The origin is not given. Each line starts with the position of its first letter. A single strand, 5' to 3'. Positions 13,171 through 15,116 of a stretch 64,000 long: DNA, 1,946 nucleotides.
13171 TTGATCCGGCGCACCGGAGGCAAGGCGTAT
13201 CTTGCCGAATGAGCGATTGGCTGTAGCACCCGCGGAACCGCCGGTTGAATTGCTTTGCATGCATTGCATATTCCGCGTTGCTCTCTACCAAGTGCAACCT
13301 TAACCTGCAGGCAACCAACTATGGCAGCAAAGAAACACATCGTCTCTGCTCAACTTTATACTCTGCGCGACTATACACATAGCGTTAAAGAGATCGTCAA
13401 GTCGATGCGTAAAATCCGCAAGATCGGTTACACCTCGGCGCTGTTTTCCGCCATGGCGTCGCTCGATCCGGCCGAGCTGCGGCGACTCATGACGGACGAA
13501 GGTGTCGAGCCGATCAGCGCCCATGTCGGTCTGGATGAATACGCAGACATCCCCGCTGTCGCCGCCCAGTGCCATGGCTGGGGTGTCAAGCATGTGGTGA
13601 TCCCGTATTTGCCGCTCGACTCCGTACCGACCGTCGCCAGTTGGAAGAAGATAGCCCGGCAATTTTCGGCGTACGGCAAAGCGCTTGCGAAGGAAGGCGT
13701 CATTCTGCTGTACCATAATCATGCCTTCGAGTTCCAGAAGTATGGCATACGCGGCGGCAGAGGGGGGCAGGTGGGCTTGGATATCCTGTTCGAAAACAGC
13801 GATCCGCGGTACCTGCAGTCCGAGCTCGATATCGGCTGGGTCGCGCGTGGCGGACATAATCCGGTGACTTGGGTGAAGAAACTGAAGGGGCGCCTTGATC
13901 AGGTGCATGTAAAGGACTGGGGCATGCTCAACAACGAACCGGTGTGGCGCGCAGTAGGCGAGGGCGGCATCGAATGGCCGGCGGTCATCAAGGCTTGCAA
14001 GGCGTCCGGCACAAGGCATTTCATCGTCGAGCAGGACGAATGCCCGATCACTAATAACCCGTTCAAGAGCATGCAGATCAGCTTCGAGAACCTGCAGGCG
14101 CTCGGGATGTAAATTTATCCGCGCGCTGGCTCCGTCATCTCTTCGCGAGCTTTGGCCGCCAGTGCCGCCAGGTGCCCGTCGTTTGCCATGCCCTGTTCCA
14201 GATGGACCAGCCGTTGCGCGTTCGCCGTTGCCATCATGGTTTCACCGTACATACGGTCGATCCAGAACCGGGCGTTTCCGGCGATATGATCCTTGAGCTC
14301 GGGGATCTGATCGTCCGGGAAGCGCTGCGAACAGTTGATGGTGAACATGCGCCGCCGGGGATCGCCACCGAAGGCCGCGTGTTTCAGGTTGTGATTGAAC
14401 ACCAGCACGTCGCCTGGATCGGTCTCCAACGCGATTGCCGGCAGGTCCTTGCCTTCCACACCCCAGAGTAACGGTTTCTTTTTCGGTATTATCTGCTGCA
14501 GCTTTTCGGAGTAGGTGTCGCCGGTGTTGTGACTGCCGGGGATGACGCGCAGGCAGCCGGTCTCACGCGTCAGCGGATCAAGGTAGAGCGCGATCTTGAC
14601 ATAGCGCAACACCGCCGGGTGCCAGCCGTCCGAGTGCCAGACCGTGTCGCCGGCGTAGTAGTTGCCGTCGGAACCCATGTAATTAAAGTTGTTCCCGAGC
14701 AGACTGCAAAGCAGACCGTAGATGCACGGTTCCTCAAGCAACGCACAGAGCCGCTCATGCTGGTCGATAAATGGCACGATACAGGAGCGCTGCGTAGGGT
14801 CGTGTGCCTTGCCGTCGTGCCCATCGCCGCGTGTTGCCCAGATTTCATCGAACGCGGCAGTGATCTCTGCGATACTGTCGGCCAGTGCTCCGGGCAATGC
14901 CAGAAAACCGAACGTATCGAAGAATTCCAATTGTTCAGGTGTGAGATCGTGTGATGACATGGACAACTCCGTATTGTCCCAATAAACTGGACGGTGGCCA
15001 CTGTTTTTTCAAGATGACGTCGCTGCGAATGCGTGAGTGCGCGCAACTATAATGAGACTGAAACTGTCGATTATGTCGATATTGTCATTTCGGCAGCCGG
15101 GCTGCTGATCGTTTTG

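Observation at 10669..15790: Keto/amino-sugar-type cluster: DegT aminotransferase + atypical Gfo/Idh/MocA-like protein + XI-like TIM barrel + ThuA + PhyH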

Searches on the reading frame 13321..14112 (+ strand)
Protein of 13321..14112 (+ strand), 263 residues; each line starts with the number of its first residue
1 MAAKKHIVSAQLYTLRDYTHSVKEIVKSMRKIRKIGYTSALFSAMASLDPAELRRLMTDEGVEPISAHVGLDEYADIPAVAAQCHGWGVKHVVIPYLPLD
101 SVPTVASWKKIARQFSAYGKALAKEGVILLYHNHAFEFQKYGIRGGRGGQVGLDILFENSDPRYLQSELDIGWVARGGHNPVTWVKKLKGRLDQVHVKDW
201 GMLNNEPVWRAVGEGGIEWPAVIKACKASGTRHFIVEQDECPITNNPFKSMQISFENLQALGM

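Call 3: search_protein_families(library=pfam, proteins=[window:13321-14112:+], max_evalue=0.01)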
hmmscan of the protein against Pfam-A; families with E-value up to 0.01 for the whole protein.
window:13321-14112:+ (263 aa): 1 family
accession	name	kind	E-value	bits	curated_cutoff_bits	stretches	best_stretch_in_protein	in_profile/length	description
PF01261.30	AP_endonuc_2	-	6.4e-09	36.3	31.1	1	81-238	74-229/249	Xylose isomerase-like TIM barrel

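Call 4: search_protein_families(library=ncbifam, proteins=[window:13321-14112:+], max_evalue=0.01)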
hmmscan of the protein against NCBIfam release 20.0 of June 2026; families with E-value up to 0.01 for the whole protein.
window:13321-14112:+ (263 aa): 1 family
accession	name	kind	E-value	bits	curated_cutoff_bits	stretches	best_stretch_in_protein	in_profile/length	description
TIGR04379.1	myo_inos_iolE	equivalog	4e-11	43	290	1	105-199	125-211/290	myo-inosose-2 dehydratase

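Call 30: find_related_loci(query=window:13321-14112:+, collection=metagenome_contigs, flank=8000)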
Query window:13321-14112:+ (263 aa) in metagenome_contigs; peptide patterns used: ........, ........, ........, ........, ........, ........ (x = any residue, [..] = any of these).
600 stretches matched a pattern (row limit reached: there are more); 589 encode a relative of the query (tblastn E <= 1e-3); the best 80 are kept; 80 distinct loci.
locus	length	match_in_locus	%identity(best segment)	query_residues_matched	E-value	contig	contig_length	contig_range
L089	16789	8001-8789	96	1-263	5e-175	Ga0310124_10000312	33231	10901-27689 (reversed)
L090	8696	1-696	99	32-263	1e-157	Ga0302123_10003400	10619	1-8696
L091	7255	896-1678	46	3-261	2e-82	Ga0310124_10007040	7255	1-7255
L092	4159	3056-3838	45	3-261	1e-81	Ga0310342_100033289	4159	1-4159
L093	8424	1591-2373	45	3-261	1e-81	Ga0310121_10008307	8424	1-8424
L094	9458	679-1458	45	5-263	4e-81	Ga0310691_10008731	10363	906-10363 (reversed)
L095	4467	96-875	45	5-263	3e-80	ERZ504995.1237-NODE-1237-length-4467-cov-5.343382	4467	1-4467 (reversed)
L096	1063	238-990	34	7-263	1e-63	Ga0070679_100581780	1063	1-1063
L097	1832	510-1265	38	4-263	1e-57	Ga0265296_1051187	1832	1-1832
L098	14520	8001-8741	35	8-261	2e-55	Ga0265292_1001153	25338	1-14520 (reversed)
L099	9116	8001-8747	39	1-263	3e-55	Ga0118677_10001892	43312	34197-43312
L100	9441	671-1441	35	1-263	2e-54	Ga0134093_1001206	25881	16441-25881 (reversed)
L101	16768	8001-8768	37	2-263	6e-54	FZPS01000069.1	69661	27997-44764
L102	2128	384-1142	37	4-263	9e-55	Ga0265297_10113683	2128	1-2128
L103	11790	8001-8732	38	8-262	6e-53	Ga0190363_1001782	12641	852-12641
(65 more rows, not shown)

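Call 50: search_solved_structures(query=window:13321-14112:+, max_evalue=0.01)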
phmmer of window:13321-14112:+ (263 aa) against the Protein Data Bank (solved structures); distinct sequences matched with E-value up to 0.01: 7.
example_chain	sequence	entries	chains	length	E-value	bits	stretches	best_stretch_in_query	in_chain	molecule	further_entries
8bvk_A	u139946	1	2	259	3.3e-29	105.2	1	7-239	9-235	Xylose isomerase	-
8tcd_B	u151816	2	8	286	1.2e-18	70.6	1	8-255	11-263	Sugar phosphate isomerase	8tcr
8tcs_D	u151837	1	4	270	2.1e-18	69.8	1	10-255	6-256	Xylose isomerase-like TIM barrel domain-containing protein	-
8tct_A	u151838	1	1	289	2e-16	63.3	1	85-255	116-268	Sugar phosphate isomerase/epimerase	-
3l23_A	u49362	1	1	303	4.5e-10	42.5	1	79-248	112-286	Sugar phosphate isomerase/epimerase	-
3obe_A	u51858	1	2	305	2.7e-09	39.9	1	87-205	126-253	Sugar phosphate isomerase/epimerase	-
3lmz_A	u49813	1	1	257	0.0012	21.4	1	159-227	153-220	Putative sugar isomerase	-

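Call 57: search_solved_structures(query=window:13321-14112:+, max_evalue=1e-15, show_alignments=3)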
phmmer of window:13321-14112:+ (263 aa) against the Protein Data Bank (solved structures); distinct sequences matched with E-value up to 1e-15: 4.
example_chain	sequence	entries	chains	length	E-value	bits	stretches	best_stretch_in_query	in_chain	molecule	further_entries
8bvk_A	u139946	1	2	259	3.3e-29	105.2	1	7-239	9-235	Xylose isomerase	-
8tcd_B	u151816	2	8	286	1.2e-18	70.6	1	8-255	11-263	Sugar phosphate isomerase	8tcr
8tcs_D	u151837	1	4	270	2.1e-18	69.8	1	10-255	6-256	Xylose isomerase-like TIM barrel domain-containing protein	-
8tct_A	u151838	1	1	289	2e-16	63.3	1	85-255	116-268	Sugar phosphate isomerase/epimerase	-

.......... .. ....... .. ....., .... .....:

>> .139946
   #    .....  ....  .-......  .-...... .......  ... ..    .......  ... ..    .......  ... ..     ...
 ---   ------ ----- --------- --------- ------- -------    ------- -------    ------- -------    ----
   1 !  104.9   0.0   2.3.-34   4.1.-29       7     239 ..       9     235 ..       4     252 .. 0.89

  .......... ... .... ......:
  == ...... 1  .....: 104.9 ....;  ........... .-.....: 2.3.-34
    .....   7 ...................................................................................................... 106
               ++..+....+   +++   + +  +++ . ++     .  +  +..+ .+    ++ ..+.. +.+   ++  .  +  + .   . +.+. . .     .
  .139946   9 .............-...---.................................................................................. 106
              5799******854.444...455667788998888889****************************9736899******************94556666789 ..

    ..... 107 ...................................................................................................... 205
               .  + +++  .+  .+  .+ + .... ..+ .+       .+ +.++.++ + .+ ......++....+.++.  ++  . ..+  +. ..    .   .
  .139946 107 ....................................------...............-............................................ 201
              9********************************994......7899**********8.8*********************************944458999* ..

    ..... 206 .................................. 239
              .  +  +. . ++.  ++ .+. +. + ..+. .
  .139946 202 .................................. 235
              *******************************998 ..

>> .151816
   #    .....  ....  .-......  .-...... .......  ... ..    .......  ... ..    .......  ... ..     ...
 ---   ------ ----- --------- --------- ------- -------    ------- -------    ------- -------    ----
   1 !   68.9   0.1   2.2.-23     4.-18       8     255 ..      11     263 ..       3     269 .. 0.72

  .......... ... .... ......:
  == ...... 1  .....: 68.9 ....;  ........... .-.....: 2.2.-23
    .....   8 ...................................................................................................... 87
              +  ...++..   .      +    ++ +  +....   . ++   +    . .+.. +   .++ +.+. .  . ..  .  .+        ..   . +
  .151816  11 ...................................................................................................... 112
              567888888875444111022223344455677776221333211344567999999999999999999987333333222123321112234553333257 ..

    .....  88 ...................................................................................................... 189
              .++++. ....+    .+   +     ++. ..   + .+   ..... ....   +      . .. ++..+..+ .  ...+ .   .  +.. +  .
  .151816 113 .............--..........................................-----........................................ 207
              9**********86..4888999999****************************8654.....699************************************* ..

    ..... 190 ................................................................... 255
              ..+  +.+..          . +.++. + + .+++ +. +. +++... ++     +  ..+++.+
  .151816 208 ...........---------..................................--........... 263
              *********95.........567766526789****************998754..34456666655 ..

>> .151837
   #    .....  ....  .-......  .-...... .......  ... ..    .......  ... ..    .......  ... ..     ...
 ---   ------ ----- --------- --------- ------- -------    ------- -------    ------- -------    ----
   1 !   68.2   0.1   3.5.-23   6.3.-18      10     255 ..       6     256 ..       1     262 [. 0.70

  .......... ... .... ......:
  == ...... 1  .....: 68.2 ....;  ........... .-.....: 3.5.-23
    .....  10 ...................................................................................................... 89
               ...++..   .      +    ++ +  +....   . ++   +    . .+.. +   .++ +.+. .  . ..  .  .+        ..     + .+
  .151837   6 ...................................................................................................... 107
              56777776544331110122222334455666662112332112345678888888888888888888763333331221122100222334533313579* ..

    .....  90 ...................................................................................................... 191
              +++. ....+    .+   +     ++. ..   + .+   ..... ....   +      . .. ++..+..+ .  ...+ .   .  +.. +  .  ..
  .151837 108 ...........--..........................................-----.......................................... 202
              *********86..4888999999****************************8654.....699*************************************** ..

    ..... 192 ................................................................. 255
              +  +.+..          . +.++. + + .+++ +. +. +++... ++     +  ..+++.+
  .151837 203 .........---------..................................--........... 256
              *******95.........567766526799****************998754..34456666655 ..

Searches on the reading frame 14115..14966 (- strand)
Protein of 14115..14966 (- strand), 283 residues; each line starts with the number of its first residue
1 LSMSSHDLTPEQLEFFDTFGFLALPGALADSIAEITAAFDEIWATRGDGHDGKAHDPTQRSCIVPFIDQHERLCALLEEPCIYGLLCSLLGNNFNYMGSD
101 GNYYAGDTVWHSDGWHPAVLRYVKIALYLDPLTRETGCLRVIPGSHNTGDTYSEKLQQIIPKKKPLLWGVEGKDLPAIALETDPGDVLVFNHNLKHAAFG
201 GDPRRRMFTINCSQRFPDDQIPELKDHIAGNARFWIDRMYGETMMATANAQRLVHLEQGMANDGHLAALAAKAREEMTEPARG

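Call 3: search_protein_families(library=pfam, proteins=[window:14115-14966:-], max_evalue=0.01)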
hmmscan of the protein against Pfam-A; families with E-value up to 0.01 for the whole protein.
window:14115-14966:- (283 aa): 2 families
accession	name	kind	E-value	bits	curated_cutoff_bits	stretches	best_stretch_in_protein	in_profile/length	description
PF05721.19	PhyH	-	8.6e-14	52.7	22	1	16-200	1-204/213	Phytanoyl-CoA dioxygenase (PhyH)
PF11036.13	YqgB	-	0.0012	19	24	1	69-88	8-27/43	Virulence promoting factor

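Call 4: search_protein_families(library=ncbifam, proteins=[window:14115-14966:-], max_evalue=0.01)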
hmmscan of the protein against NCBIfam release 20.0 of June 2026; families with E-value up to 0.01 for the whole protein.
window:14115-14966:- (283 aa): 0 families

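Call 53: search_solved_structures(query=window:14115-14966:-, max_evalue=0.01)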
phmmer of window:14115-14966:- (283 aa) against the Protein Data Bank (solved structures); distinct sequences matched with E-value up to 0.01: 3.
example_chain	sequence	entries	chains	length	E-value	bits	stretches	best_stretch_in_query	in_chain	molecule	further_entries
9c9n_A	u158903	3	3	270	0.0007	22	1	4-190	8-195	Fe/2-OG dependent dioxygenase MysH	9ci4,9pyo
9pze_A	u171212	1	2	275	0.00075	21.9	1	4-190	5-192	Fe/2-OG dependent dioxygenase MysH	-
5epa_A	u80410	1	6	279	0.0025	20.2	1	5-187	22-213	SnoK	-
